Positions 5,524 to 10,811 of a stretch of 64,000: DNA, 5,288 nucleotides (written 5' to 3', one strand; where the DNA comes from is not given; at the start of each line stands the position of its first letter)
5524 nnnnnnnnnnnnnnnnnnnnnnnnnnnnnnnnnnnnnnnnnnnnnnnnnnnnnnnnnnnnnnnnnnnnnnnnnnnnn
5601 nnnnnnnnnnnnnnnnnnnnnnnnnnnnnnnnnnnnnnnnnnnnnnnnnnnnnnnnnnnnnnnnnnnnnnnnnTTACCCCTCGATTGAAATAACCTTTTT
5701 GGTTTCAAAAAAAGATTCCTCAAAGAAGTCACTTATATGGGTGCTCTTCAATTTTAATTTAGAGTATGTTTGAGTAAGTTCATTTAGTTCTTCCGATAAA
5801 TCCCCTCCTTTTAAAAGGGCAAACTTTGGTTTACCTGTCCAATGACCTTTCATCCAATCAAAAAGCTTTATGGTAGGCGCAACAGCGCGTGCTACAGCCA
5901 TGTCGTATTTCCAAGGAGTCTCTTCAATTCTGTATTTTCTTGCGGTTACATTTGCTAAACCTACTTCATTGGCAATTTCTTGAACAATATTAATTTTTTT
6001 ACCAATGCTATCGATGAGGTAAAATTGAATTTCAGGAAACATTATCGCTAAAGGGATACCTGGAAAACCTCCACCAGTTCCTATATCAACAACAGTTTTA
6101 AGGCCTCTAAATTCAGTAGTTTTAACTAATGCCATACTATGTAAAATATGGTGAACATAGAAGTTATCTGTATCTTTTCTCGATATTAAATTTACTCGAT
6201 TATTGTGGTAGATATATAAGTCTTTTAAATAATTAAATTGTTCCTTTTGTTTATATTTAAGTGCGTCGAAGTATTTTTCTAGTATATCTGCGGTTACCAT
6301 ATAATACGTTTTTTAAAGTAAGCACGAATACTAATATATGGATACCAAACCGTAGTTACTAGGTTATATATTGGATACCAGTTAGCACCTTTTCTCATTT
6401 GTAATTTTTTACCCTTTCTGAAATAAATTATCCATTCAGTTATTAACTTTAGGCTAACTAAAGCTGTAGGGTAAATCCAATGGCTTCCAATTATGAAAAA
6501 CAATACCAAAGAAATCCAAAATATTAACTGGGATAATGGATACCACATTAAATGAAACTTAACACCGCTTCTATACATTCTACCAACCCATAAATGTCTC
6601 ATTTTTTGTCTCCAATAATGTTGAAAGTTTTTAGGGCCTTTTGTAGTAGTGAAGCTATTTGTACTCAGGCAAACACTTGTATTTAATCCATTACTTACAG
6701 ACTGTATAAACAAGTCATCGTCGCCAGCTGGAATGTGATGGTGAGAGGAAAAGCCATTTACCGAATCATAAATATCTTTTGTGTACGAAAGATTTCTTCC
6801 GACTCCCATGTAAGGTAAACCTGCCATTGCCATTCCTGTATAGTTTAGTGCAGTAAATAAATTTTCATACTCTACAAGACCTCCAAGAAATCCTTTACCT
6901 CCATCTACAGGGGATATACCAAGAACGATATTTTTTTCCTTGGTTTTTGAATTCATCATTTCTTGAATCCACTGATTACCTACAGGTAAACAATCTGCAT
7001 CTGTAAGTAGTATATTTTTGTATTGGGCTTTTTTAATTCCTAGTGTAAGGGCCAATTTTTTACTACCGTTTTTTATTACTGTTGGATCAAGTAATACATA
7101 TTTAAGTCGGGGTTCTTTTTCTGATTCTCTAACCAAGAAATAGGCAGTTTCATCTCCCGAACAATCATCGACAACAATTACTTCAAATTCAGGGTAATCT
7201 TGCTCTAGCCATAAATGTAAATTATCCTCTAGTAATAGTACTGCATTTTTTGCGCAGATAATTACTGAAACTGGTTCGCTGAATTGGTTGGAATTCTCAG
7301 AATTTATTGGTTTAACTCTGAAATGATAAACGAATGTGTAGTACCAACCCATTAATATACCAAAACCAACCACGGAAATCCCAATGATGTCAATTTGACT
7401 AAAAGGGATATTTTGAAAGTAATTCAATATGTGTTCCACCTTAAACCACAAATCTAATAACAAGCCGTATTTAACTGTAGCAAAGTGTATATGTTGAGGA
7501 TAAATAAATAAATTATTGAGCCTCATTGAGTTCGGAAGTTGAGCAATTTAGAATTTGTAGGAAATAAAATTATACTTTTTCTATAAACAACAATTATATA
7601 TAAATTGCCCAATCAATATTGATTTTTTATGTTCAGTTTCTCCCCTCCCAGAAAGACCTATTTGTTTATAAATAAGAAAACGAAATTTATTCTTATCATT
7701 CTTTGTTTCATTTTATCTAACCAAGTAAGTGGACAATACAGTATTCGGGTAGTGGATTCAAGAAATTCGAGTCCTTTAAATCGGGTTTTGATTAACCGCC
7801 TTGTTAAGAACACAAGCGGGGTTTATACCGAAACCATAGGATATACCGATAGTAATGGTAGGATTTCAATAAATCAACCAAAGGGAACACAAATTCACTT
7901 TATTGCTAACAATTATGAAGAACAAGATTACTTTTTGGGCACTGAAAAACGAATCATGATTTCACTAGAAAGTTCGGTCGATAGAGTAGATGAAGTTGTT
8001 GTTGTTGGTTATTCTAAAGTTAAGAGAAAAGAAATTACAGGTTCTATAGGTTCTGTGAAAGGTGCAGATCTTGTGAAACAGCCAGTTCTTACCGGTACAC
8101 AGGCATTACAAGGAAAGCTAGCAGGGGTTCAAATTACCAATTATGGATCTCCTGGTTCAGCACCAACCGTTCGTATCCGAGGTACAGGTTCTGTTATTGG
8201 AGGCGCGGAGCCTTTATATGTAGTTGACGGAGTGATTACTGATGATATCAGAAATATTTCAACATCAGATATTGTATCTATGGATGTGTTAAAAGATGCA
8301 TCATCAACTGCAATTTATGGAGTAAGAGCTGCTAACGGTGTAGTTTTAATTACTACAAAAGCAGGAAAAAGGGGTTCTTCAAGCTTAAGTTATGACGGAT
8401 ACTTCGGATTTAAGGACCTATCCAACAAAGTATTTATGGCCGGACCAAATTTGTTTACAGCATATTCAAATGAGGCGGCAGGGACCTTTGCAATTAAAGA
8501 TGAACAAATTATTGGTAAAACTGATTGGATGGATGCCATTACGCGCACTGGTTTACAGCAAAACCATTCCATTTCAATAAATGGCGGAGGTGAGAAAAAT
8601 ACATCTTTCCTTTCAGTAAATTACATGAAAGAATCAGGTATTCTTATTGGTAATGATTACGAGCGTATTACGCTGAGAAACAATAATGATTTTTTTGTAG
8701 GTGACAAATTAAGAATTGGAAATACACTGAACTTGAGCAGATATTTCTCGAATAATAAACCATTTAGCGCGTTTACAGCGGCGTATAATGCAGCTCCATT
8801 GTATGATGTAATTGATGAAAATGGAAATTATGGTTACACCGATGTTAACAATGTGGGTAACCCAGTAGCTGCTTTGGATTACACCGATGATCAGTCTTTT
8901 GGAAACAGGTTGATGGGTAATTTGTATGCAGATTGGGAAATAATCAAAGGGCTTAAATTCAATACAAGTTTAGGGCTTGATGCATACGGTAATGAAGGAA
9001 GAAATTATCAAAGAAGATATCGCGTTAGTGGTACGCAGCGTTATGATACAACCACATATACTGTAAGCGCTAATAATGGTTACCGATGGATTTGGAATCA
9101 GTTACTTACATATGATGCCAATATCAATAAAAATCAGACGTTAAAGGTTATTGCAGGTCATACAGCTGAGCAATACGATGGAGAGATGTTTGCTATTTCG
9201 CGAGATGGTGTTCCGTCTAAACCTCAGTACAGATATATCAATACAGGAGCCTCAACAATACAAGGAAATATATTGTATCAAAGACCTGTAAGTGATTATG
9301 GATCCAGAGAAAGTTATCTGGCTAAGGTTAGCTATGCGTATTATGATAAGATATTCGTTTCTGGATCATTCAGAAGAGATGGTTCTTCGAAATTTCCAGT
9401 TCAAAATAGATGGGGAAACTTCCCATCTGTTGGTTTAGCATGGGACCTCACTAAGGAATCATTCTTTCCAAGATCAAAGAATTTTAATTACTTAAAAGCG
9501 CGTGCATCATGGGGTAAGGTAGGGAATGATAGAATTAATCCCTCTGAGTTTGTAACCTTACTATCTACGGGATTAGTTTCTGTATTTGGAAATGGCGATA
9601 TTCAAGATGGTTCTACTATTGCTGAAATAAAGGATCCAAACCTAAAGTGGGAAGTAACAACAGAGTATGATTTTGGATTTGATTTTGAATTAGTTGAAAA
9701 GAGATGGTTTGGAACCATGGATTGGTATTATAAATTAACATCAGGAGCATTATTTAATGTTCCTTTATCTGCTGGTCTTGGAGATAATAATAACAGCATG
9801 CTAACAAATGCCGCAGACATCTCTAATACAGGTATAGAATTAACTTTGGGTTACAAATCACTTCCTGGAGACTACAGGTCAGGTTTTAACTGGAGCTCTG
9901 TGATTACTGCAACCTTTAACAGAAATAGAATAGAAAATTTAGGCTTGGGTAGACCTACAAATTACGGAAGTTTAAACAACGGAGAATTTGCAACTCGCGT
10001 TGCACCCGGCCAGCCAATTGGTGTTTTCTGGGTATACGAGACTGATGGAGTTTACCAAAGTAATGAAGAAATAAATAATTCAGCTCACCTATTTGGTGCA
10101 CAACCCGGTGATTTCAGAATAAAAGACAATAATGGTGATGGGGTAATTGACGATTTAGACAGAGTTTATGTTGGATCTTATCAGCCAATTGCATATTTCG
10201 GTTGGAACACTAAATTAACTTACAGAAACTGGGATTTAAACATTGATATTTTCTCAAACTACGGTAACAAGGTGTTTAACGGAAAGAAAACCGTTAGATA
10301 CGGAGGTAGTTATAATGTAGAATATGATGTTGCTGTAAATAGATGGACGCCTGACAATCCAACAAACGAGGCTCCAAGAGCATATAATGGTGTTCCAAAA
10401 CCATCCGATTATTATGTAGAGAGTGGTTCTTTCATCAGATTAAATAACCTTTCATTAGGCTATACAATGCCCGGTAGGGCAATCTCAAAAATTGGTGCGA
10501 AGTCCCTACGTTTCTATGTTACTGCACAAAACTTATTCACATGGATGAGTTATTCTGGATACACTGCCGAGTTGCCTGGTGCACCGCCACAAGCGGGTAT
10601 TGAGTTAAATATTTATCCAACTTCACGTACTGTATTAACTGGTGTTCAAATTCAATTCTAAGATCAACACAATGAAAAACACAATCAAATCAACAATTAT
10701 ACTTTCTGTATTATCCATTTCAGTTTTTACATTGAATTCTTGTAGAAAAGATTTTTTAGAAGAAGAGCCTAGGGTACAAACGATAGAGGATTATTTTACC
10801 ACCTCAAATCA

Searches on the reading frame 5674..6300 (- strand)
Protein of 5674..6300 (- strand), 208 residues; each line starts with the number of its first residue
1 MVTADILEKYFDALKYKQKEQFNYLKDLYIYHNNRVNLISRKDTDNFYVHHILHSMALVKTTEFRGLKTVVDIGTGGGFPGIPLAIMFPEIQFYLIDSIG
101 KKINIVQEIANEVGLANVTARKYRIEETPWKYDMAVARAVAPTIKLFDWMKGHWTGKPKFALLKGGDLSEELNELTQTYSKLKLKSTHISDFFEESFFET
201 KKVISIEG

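Call 8: search_protein_families(library=pfam, proteins=[window:5674-6300:-], max_evalue=0.001)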
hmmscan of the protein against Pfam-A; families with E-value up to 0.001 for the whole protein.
window:5674-6300:- (208 aa): 2 families
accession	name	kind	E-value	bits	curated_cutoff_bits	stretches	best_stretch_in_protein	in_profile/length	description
PF02527.21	GidB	-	5.2e-41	140.5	27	1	19-192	2-176/184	rRNA small subunit methyltransferase G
PF13847.12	Methyltransf_31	-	1e-08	35.4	27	1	68-141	5-84/145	Methyltransferase domain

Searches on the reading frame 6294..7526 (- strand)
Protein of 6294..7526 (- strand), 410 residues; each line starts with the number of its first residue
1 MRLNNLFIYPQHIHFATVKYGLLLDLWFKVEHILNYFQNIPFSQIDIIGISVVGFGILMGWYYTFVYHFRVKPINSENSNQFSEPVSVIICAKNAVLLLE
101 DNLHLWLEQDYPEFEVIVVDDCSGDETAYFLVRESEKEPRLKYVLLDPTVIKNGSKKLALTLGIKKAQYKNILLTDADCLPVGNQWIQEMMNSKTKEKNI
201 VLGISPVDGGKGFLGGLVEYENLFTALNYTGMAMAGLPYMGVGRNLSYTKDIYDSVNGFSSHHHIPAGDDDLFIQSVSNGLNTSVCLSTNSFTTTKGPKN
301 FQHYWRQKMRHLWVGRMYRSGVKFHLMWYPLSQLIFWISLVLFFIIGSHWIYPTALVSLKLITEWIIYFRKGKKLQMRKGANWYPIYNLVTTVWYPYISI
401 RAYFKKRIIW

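Call 8: search_protein_families(library=pfam, proteins=[window:6294-7526:-], max_evalue=0.001)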
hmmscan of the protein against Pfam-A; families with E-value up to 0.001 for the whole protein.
window:6294-7526:- (410 aa): 4 families
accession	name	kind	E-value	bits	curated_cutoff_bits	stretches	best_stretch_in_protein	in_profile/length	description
PF00535.33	Glycos_transf_2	-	4.7e-16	59.6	23.3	1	87-218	1-128/168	Glycosyl transferase family 2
PF13641.12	Glyco_tranf_2_3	-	7.7e-07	29.8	27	1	85-310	2-226/230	Glycosyltransferase like family 2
PF13632.12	Glyco_trans_2_3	-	1.4e-05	25.5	27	1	220-357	47-186/198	Glycosyl transferase family group 2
PF13506.12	Glyco_transf_21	-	0.00021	21.3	21.7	1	149-310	12-171/174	Glycosyl transferase family 21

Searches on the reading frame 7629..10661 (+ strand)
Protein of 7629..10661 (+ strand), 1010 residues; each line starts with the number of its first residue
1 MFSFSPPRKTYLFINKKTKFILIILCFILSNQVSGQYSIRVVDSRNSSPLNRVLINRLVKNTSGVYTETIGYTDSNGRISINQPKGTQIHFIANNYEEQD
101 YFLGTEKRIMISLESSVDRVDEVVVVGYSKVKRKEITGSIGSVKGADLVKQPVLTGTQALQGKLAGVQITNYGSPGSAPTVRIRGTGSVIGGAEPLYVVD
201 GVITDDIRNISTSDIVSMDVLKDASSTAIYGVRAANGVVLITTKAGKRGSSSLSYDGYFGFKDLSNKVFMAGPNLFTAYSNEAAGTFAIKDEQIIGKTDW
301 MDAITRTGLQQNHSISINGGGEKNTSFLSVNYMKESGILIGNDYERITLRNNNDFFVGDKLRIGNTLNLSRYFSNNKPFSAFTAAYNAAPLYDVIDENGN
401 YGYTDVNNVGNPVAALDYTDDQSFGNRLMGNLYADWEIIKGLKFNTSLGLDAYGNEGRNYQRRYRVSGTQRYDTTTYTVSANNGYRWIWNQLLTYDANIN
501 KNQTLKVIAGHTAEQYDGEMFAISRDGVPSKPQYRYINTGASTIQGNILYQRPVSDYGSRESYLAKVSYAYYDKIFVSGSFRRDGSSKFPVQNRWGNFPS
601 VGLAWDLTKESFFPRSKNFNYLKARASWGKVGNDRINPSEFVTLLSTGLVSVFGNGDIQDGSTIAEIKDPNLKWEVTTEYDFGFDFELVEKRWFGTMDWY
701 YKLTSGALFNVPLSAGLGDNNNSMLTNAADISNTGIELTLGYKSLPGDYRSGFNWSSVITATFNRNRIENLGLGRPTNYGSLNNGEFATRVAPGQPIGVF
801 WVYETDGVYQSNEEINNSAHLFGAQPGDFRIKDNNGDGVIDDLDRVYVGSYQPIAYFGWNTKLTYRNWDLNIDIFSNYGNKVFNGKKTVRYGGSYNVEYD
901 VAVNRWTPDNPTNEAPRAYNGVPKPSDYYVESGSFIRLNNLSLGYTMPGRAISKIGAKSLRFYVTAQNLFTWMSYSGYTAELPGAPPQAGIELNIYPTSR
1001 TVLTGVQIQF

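Call 8: search_protein_families(library=pfam, proteins=[window:7629-10661:+], max_evalue=0.001)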
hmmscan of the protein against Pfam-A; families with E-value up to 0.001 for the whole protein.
window:7629-10661:+ (1010 aa): 1 family
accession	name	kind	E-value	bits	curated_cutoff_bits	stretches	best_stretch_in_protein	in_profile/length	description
PF07715.20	Plug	-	1.2e-15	58.4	23.9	1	133-238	2-107/107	TonB-dependent Receptor Plug Domain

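Call 43: find_related_loci(query=window:7629-10658:+, collection=metagenome_contigs, flank=10000)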
Query window:7629-10658:+ (1010 aa) in metagenome_contigs; peptide patterns used: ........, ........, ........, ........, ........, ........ (x = any residue, [..] = any of these).
24 stretches matched a pattern; 7 encode a relative of the query (tblastn E <= 1e-3); 7 distinct loci.
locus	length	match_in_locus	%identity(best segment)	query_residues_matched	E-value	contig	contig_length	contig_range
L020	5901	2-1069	97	655-1010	0e+0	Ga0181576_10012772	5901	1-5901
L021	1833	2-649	98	795-1010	2e-145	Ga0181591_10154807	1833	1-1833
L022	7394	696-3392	32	73-972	2e-105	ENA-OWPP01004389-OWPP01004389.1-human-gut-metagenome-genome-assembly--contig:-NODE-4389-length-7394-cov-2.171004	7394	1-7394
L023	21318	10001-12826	32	73-1010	2e-116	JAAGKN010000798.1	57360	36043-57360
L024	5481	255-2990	29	117-1008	3e-91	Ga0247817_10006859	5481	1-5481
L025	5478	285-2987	29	127-1008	9e-86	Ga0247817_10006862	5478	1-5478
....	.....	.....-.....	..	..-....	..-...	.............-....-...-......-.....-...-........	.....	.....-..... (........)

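Call 59: find_homologous_proteins(query=window:7629-10658:+, max_evalue=1e-100)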
Query window:7629-10658:+ (1010 aa): 4365 proteins with E <= 1e-100 among 8000 candidates; the best 120 are listed.
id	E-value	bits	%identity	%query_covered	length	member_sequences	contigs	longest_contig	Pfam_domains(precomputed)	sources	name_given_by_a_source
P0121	0.0e+0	2208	95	100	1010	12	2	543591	PF07715.21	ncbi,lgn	-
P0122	0.0e+0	1751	77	97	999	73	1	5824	PF07715.21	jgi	-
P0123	0.0e+0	1749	76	99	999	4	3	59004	PF07715.21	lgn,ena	-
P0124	0.0e+0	1748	76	98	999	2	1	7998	PF07715.21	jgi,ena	-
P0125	0.0e+0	1700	73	99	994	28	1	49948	PF07715.21,PF00593.31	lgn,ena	-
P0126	0.0e+0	1694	73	98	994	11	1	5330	PF07715.21,PF00593.31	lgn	-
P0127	0.0e+0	1693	74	98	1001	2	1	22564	PF07715.21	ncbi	-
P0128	0.0e+0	1690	73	98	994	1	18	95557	PF07715.21,PF00593.31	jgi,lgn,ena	-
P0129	0.0e+0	1688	73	98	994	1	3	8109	PF07715.21,PF00593.31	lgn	-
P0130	0.0e+0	1676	73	98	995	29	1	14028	PF07715.21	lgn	-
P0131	0.0e+0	1674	72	98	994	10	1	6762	PF07715.21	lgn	-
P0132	0.0e+0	1568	75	89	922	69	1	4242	PF07715.21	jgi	jgi:TonB-linked SusC/RagA family outer membrane protein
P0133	0.0e+0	1473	66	98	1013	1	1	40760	PF07715.21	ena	-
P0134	0.0e+0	1455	65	99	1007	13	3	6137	PF07715.21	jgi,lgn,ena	-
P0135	0.0e+0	1441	64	100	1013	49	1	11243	PF07715.21,PF00593.31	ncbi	-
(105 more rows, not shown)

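Call 60: find_encoding_contigs(protein=P0121, flank=10000, max_places=2)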
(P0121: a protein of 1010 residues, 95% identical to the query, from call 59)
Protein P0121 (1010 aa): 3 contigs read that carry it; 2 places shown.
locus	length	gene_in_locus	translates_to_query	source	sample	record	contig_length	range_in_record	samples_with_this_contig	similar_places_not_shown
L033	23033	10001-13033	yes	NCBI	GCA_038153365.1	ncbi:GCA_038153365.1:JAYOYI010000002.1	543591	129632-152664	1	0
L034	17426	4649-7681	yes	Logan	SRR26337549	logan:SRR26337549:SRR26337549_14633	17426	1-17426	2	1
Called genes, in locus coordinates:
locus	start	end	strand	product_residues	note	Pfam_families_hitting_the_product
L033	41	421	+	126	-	PF03061:4HBT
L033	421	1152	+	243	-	PF13489:Methyltransf_23, PF02353:CMAS, PF08241:Methyltransf_11, PF08242:Methyltransf_12, PF13649:Methyltransf_25, PF13847:Methyltransf_31, PF11899:DUF3419 (weak)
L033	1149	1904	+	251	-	PF00106:adh_short, PF08659:KR, PF23441:SDR (faint), PF13561:adh_short_C2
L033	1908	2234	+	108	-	PF01253:SUI1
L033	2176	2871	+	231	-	PF01625:PMSR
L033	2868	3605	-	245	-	PF01569:PAP2, PF14360:PAP2_C (weak)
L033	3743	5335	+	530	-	PF01293:PEPCK_ATP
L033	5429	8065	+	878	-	PF01411:tRNA-synt_2c, PF07973:tRNA_SAD, PF02272:DHHA1 (weak)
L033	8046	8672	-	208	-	PF02527:GidB, PF13847:Methyltransf_31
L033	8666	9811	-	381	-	PF13506:Glyco_transf_21, PF00535:Glycos_transf_2, PF13641:Glyco_tranf_2_3, PF13632:Glyco_trans_2_3 (faint)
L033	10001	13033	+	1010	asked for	PF07715:Plug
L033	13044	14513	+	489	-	PF12771:SusD-like_2 (faint), PF14322:SusD-like_3, PF07980:SusD_RagB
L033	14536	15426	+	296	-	PF13385:Laminin_G_3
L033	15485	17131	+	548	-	PF13205:Big_5 (weak), PF10091:Glycoamylase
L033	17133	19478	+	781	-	PF00933:Glyco_hydro_3, PF01915:Glyco_hydro_3_C, PF14310:Fn3-like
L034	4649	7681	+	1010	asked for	PF07715:Plug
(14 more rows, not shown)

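Call 61: find_encoding_contigs(protein=P0123, flank=10000, max_places=2)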
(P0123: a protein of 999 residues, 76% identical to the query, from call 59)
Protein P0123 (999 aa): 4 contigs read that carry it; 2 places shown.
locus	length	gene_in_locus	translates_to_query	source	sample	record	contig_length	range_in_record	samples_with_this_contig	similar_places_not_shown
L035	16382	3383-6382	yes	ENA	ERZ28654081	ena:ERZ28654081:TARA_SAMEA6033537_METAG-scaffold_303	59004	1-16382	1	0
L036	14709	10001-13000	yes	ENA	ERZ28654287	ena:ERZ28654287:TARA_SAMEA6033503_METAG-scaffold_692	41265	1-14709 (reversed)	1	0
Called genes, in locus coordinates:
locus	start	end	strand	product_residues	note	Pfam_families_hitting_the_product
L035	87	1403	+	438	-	PF03033:Glyco_transf_28 (weak), PF06722:EryCIII-like_C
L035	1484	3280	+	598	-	PF00009:GTP_EFTU, PF01926:MMR_HSR1 (faint), PF22042:EF-G_D2, PF03144:GTP_EFTU_D2, PF00679:EFG_C, PF21018:BipA_C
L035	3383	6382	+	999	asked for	PF07715:Plug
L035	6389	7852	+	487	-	PF14322:SusD-like_3, PF07980:SusD_RagB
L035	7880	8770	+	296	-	PF13385:Laminin_G_3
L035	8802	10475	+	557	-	PF13205:Big_5, PF10091:Glycoamylase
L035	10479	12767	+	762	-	PF00933:Glyco_hydro_3, PF01915:Glyco_hydro_3_C, PF14310:Fn3-like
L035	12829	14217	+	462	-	PF00890:FAD_binding_2 (weak), PF01134:GIDA (faint), PF01266:DAO (faint), PF07992:Pyr_redox_2, PF12831:FAD_oxidored (weak), PF13738:Pyr_redox_3, PF00070:Pyr_redox, PF02852:Pyr_redox_dim, +3 more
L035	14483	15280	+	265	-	PF18962:Por_Secre_tail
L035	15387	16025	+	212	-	PF00753:Lactamase_B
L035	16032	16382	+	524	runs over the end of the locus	PF02776:TPP_enzyme_N, PF02775:TPP_enzyme_C (weak)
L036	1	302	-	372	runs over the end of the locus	PF13439:Glyco_transf_4 (weak), PF13579:Glyco_trans_4_4 (weak), PF00534:Glycos_transf_1, PF13692:Glyco_trans_1_4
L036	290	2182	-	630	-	PF00270:DEAD, PF00271:Helicase_C, PF16124:RecQ_Zn_bind (weak)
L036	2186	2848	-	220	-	PF02463:SMC_N (faint), PF00005:ABC_tran, PF13555:AAA_29 (faint)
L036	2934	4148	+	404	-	PF08442:ATP-grasp_2, PF13549:ATP-grasp_5 (faint), PF24948:Citrate_synth_N, PF00549:Ligase_CoA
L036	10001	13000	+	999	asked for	PF07715:Plug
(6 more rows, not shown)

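Call 62: find_encoding_contigs(protein=P0128, flank=10000, max_places=2)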
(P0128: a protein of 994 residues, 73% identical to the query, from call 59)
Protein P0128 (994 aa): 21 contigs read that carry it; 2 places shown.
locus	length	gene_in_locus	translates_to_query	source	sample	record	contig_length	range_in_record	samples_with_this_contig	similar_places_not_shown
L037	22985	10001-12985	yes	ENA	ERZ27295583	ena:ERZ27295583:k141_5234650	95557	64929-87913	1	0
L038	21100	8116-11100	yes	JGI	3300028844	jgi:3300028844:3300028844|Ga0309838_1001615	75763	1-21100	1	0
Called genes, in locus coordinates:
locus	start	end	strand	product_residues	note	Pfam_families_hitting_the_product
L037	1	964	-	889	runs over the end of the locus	PF07715:Plug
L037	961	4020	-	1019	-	PF13191:AAA_16 (faint), PF20703:nSTAND1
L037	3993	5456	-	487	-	-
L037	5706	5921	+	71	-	-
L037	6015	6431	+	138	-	-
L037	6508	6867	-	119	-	PF09966:DUF2200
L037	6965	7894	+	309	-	PF01145:Band_7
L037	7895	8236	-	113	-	-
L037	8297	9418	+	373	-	PF22000:DUF6929, PF21851:DUF6910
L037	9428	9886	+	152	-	PF01451:LMWPc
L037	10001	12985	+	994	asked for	PF07715:Plug, PF00593:TonB_dep_Rec_b-barrel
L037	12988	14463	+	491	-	PF14322:SusD-like_3, PF07980:SusD_RagB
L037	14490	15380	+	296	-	PF13385:Laminin_G_3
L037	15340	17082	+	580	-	PF13205:Big_5 (weak), PF10091:Glycoamylase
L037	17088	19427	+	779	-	PF00933:Glyco_hydro_3, PF01915:Glyco_hydro_3_C, PF14310:Fn3-like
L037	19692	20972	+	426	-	PF18962:Por_Secre_tail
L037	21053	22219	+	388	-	PF00586:AIRS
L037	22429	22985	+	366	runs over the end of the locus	-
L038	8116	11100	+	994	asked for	PF07715:Plug, PF00593:TonB_dep_Rec_b-barrel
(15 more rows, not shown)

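Call 64: find_encoding_contigs(protein=P0127, flank=10000, max_places=1)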
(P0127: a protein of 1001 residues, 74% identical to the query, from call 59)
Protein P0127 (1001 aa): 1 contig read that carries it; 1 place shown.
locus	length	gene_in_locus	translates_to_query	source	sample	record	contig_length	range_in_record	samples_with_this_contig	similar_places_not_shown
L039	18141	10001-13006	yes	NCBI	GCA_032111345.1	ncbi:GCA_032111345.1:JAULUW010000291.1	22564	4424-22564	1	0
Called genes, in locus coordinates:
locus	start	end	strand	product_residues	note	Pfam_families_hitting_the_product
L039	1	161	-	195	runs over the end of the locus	-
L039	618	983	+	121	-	PF11969:DcpS_C, PF01230:HIT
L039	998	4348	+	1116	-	PF13086:AAA_11, PF13245:AAA_19, PF13604:AAA_30 (weak), PF09848:SLFN-g3_helicase (weak), PF13086:AAA_11, PF13087:AAA_12, PF04480:DUF559 (weak), PF18741:MTES_1575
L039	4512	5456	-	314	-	PF07804:HipA_C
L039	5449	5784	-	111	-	PF13657:Couple_hipA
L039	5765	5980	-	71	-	PF12844:HTH_19 (weak), PF01381:HTH_3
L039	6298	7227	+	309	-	PF01145:Band_7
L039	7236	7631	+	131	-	PF01934:HepT-like (faint), PF08780:NTase_sub_bind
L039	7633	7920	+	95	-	PF01909:NTP_transf_2, PF18765:Polbeta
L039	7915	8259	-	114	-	-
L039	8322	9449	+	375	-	PF22000:DUF6929, PF21851:DUF6910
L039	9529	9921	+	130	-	PF01451:LMWPc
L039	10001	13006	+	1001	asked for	PF07715:Plug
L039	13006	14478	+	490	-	PF14322:SusD-like_3, PF07980:SusD_RagB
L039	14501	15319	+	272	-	-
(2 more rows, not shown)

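Call 65: find_encoding_contigs(protein=P0133, flank=10000, max_places=1)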
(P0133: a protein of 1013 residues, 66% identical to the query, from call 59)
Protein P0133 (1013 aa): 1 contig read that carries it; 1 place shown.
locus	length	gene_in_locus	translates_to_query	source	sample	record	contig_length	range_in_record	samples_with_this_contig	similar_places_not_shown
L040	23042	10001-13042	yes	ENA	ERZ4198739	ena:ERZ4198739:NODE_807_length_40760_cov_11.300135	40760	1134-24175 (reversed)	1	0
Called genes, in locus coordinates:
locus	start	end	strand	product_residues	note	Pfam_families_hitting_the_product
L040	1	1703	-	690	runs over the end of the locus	PF13089:PP_kinase_N, PF02503:PP_kinase, PF17941:PP_kinase_C_1, PF13091:PLDc_2, PF13090:PP_kinase_C, PF13091:PLDc_2 (weak)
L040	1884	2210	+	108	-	-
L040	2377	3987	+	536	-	PF00916:Sulfate_transp, PF16983:MFS_MOT1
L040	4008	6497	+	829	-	PF10070:DabA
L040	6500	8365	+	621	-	PF00662:Proton_antipo_N, PF00361:Proton_antipo_M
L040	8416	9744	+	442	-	-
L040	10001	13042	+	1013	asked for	PF07715:Plug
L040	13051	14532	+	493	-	PF14322:SusD-like_3, PF07980:SusD_RagB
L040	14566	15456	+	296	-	PF13385:Laminin_G_3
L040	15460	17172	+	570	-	PF10091:Glycoamylase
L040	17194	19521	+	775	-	PF00933:Glyco_hydro_3, PF01915:Glyco_hydro_3_C, PF14310:Fn3-like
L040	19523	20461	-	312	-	PF00126:HTH_1, PF03466:LysR_substrate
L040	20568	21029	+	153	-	-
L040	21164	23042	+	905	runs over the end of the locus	-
